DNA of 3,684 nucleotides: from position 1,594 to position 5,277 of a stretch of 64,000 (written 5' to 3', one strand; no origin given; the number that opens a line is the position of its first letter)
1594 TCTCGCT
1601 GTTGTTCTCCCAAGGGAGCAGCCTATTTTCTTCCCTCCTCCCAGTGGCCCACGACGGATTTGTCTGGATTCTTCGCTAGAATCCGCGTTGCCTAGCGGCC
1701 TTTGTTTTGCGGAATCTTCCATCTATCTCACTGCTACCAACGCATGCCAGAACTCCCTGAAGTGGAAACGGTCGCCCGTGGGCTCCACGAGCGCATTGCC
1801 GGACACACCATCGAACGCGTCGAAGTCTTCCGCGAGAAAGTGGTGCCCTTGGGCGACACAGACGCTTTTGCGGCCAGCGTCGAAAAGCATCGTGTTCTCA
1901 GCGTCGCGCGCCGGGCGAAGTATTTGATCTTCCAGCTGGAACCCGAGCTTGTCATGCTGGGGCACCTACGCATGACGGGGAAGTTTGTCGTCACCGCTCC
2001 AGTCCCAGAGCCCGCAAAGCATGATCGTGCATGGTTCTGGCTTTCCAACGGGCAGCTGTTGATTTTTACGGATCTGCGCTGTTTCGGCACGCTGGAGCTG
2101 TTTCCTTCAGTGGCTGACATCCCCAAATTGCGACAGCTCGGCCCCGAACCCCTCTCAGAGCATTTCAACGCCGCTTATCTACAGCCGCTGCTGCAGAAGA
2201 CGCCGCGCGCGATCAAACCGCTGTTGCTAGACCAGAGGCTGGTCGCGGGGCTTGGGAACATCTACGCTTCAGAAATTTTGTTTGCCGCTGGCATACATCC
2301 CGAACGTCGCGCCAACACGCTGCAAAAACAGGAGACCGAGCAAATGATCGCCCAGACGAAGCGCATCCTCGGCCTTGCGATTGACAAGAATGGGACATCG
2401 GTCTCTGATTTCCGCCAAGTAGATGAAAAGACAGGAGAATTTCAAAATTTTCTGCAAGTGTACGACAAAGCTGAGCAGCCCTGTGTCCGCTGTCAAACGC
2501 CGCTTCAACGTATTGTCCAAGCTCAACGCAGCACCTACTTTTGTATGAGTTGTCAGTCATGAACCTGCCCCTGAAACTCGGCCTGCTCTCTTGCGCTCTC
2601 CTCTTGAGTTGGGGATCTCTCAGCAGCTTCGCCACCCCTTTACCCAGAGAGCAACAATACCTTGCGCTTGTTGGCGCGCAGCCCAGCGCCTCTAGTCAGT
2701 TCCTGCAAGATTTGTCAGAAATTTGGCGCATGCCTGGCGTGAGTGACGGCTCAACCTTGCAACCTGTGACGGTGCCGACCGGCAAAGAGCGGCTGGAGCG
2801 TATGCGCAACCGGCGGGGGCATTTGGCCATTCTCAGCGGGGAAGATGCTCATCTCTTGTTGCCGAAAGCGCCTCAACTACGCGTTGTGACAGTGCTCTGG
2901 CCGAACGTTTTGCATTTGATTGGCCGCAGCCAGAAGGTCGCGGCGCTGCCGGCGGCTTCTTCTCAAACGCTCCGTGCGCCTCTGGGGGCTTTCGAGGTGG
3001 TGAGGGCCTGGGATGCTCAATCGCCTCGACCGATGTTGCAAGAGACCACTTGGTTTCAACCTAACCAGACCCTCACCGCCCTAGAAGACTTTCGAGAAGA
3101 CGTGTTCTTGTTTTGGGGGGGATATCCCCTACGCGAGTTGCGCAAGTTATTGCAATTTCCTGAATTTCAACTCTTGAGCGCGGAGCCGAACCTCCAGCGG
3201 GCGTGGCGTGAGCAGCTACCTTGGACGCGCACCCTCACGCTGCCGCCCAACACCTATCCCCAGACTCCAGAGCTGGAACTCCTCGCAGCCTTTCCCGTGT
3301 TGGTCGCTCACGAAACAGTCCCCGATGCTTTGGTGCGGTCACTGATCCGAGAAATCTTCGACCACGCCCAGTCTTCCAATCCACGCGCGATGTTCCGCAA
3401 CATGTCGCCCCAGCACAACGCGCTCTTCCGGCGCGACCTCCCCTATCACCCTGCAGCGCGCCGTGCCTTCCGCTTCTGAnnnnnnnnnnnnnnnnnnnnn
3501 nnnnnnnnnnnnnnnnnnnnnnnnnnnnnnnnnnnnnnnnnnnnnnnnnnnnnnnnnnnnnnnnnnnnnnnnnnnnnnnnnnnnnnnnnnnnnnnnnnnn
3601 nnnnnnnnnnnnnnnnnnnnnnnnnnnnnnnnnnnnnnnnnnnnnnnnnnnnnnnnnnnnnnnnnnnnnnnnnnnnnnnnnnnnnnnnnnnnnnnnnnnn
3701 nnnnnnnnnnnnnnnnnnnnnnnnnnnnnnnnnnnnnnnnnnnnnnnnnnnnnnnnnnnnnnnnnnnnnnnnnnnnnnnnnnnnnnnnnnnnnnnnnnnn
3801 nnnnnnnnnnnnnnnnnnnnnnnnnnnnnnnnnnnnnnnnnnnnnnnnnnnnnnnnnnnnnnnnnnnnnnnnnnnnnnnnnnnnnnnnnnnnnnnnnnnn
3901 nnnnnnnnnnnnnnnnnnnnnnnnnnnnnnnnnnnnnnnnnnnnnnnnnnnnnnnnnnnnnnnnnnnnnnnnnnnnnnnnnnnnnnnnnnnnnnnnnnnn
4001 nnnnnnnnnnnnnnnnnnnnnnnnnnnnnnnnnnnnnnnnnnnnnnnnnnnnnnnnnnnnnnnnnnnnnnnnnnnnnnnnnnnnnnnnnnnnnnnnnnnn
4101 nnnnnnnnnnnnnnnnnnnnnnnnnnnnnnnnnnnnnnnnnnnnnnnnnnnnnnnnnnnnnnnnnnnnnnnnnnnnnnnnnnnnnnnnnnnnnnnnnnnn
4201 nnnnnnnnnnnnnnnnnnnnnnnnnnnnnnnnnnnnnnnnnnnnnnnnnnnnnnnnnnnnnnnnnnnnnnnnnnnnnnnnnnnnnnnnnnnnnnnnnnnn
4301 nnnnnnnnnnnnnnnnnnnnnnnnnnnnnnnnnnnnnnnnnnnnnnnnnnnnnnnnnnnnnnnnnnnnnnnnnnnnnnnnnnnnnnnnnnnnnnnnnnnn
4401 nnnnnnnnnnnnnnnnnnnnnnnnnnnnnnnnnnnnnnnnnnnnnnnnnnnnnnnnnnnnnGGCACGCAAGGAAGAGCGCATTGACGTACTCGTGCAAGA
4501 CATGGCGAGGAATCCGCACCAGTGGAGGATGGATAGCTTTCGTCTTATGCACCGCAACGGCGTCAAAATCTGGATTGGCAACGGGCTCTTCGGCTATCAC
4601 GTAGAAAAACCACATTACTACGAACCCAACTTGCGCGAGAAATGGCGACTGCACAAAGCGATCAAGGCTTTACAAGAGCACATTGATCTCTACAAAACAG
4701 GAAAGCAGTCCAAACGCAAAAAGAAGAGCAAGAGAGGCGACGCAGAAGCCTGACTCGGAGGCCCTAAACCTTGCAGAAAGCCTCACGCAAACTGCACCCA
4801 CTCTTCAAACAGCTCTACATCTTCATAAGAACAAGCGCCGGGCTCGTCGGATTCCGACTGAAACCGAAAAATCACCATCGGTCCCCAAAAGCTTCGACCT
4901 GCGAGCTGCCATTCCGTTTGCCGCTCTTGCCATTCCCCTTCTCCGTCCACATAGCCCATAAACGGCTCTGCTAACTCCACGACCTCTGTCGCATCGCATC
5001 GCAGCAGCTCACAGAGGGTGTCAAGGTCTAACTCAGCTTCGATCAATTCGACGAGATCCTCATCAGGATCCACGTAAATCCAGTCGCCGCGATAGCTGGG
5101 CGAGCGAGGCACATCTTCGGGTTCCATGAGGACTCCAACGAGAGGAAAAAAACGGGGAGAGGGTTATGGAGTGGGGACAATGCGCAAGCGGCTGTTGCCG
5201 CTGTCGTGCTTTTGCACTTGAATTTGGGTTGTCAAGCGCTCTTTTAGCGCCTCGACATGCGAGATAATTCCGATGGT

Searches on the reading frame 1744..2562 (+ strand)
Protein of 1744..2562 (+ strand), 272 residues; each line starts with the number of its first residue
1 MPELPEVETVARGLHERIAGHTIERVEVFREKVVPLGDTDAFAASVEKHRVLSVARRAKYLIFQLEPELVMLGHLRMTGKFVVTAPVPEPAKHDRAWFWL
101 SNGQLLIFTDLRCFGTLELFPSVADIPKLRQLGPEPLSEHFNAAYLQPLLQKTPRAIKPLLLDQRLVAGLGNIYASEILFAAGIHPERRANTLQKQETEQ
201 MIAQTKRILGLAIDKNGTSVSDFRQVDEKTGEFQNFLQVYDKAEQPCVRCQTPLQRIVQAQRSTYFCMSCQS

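Call 67: find_encoding_contigs(protein=window:1744-2562:+, flank=10000, max_places=3)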
Protein window:1744-2562:+ (272 aa): 4 contigs read that carry it; 3 places shown.
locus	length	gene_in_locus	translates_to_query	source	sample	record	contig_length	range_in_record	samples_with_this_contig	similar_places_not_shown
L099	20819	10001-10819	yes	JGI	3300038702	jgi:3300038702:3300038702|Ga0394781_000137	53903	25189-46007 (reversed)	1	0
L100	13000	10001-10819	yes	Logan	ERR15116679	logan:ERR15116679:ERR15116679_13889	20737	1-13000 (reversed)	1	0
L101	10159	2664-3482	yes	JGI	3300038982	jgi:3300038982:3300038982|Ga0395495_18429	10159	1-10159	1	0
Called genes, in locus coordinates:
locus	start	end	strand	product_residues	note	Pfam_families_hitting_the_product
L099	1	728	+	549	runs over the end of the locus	PF00118:Cpn60_TCP1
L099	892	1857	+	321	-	PF20030:bpMoxR, PF07726:AAA_3, PF07728:AAA_5, PF17863:AAA_lid_2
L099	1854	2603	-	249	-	PF04452:Methyltrans_RNA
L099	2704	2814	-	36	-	-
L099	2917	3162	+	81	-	-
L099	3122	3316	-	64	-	-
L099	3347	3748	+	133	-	PF04186:FxsA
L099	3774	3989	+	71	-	-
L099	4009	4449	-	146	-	-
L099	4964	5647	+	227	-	PF05724:TPMT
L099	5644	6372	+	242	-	PF02348:CTP_transf_3, PF12804:NTP_transf_3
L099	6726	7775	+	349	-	PF04069:OpuAC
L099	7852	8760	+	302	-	PF00528:BPD_transp_1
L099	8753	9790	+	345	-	PF00005:ABC_tran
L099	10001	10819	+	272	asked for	PF01149:Fapy_DNA_glyco, PF06831:H2TH, PF06827:zf-FPG_IleRS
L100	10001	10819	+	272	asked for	PF01149:Fapy_DNA_glyco, PF06831:H2TH, PF06827:zf-FPG_IleRS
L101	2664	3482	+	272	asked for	PF01149:Fapy_DNA_glyco, PF06831:H2TH, PF06827:zf-FPG_IleRS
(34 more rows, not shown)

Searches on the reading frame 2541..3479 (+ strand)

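Call 42: search_protein_families(library=pfam, proteins=[window:2541-3479:+], max_evalue=0.001)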
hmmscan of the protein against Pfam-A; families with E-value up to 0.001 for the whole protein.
window:2541-3479:+ (312 aa): 1 family
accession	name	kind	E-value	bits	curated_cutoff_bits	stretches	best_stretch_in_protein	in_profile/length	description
PF16868.10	NMT1_3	-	8.1e-12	45.8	27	1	164-311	139-286/289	NMT1-like family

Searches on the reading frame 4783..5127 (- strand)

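Call 42: search_protein_families(library=pfam, proteins=[window:4783-5127:-], max_evalue=0.001)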
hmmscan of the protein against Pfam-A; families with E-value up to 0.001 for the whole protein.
window:4783-5127:- (114 aa): 1 family
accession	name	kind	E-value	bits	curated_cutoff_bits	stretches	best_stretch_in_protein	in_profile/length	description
PF12957.13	DUF3846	-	0.0002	21.9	27.5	1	17-109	4-100/103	Domain of unknown function (DUF3846)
